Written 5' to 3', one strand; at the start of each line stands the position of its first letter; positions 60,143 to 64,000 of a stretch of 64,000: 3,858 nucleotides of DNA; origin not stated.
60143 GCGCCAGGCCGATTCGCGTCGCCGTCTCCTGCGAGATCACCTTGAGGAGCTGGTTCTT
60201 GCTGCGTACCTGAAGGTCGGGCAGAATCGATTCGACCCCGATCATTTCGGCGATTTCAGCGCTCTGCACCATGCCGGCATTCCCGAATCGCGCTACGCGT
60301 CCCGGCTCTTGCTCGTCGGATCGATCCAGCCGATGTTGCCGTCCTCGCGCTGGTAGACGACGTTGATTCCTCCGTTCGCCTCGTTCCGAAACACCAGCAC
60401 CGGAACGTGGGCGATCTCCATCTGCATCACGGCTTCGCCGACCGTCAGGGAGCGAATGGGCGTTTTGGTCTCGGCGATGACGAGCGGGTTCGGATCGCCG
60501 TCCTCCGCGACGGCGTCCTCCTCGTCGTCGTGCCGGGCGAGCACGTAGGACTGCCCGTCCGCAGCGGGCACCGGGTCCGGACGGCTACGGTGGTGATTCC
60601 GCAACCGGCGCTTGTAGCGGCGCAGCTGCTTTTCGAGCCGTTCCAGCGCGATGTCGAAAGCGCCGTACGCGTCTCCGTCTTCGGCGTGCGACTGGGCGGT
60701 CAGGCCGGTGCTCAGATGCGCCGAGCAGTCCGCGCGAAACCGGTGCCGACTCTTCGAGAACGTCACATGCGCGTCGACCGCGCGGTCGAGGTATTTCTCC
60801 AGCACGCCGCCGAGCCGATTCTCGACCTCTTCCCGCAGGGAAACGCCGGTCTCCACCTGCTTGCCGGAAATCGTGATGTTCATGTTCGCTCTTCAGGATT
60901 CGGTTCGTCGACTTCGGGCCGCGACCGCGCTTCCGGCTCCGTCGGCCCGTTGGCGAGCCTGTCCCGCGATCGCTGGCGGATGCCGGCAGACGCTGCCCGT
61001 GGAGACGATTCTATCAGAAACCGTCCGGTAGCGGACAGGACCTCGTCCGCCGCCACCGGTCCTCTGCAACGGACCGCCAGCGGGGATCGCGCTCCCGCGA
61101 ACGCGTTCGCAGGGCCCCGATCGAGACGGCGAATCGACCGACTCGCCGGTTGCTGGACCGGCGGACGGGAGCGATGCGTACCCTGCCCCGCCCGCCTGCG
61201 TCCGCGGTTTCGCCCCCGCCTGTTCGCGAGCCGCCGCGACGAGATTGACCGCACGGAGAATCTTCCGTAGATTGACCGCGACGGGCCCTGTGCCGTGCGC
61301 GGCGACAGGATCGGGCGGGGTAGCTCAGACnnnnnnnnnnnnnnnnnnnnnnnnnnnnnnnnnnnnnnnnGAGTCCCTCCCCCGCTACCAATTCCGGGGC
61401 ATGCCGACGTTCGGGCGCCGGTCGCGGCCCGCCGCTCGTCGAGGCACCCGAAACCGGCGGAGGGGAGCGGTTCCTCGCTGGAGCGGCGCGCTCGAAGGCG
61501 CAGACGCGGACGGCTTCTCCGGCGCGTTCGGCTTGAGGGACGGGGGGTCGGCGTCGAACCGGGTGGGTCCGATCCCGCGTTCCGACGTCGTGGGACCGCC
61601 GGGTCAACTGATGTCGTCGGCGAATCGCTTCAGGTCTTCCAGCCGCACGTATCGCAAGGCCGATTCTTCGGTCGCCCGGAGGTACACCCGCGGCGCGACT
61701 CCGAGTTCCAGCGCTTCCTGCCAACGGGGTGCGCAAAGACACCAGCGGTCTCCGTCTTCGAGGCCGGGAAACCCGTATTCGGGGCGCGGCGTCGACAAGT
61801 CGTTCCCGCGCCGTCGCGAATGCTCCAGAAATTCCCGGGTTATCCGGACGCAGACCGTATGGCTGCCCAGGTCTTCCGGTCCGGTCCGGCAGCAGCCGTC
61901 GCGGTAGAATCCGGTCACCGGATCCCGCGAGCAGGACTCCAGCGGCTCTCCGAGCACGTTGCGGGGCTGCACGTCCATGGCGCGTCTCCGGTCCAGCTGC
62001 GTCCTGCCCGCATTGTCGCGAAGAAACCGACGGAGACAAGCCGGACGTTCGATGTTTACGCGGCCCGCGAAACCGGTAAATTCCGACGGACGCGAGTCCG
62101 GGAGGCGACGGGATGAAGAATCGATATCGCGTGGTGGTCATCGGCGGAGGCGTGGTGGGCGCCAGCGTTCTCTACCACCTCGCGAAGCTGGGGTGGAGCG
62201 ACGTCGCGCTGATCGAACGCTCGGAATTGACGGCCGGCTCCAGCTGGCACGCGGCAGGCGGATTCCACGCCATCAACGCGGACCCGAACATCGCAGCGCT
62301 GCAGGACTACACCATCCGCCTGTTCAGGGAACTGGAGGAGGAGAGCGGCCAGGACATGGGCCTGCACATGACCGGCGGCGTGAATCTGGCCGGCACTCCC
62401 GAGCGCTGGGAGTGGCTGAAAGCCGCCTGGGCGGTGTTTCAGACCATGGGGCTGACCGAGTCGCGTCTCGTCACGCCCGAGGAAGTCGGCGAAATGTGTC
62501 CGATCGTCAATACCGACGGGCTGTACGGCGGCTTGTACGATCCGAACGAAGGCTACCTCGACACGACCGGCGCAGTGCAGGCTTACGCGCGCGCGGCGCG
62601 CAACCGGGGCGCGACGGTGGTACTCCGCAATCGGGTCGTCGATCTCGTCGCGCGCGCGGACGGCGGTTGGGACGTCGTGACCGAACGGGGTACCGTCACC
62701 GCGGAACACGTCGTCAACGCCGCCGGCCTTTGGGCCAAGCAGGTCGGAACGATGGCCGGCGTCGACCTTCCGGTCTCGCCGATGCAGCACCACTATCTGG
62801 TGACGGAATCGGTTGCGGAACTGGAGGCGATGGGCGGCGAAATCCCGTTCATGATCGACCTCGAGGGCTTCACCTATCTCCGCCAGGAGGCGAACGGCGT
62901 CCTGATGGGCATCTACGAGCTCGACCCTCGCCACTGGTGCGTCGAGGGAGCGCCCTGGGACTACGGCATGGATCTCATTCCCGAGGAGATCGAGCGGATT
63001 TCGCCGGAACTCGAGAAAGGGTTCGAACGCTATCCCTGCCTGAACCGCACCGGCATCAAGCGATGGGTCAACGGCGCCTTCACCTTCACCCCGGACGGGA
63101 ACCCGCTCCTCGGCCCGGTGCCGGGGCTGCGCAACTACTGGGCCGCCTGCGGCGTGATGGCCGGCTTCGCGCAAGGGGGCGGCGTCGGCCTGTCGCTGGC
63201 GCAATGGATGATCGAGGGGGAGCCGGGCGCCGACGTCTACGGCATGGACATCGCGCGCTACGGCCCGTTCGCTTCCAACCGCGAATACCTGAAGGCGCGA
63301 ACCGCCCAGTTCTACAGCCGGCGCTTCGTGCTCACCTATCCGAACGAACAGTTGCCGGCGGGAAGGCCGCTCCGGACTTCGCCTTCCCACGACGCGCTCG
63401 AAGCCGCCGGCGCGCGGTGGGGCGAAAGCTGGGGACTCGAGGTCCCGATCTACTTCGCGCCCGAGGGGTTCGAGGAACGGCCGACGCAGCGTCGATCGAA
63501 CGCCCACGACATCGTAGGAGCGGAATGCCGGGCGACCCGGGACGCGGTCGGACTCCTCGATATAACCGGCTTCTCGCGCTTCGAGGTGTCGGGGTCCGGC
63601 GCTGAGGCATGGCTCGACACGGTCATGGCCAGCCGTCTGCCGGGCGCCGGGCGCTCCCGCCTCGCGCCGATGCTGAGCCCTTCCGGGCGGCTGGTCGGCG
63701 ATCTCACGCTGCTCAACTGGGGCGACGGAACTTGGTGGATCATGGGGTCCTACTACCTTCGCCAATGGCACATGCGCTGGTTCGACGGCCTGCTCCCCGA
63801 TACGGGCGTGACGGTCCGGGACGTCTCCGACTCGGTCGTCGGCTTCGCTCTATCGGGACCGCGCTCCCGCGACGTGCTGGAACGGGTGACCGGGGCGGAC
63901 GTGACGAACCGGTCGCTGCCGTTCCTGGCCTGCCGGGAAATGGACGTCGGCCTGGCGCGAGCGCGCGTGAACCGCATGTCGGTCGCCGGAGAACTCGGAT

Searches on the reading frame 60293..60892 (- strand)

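Call 112: search_protein_families(library=pfam, proteins=[window:60293-60892:-], max_evalue=0.0001)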
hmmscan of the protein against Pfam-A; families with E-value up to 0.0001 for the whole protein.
window:60293-60892:- (199 aa): 2 families
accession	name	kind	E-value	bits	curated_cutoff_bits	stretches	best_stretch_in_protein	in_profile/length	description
PF02482.25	Ribosomal_S30AE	-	1e-19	71.5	23.7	1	6-98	1-88/88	Sigma 54 modulation protein / S30EA ribosomal protein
PF16321.10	Ribosom_S30AE_C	-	4.3e-17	62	25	1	135-188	3-56/57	Sigma 54 modulation/S30EA ribosomal protein C terminus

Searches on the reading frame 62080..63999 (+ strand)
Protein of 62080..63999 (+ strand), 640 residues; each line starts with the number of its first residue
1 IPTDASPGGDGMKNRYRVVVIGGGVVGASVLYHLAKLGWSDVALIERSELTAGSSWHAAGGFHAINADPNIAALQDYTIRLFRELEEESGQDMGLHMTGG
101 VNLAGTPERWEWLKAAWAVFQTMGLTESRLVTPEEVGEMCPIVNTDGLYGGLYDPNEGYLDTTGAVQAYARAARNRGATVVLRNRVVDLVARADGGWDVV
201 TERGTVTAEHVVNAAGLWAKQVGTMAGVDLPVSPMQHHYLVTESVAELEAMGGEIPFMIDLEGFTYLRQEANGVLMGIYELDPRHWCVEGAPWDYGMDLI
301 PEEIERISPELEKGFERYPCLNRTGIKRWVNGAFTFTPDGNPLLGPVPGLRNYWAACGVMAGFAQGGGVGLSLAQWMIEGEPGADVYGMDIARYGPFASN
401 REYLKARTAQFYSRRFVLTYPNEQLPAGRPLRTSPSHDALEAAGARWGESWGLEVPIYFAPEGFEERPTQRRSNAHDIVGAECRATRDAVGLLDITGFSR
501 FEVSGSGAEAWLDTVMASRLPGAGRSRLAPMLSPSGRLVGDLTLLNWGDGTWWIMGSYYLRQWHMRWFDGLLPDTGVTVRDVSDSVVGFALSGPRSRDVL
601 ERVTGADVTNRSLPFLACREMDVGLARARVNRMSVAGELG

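Call 112: search_protein_families(library=pfam, proteins=[window:62080-63999:+], max_evalue=0.0001)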
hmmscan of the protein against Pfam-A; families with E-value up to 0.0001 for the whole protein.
window:62080-63999:+ (640 aa): 3 families
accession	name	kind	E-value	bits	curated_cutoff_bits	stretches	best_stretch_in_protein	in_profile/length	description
PF01266.30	DAO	-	2.4e-67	228.4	27.9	1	17-376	1-353/353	FAD dependent oxidoreductase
PF01571.26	GCV_T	-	5.6e-42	144.2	25.6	1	437-640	2-191/255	Aminomethyltransferase folate-binding domain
PF16350.10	FAO_M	-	2e-18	66.7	27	1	379-434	1-56/56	FAD dependent oxidoreductase central domain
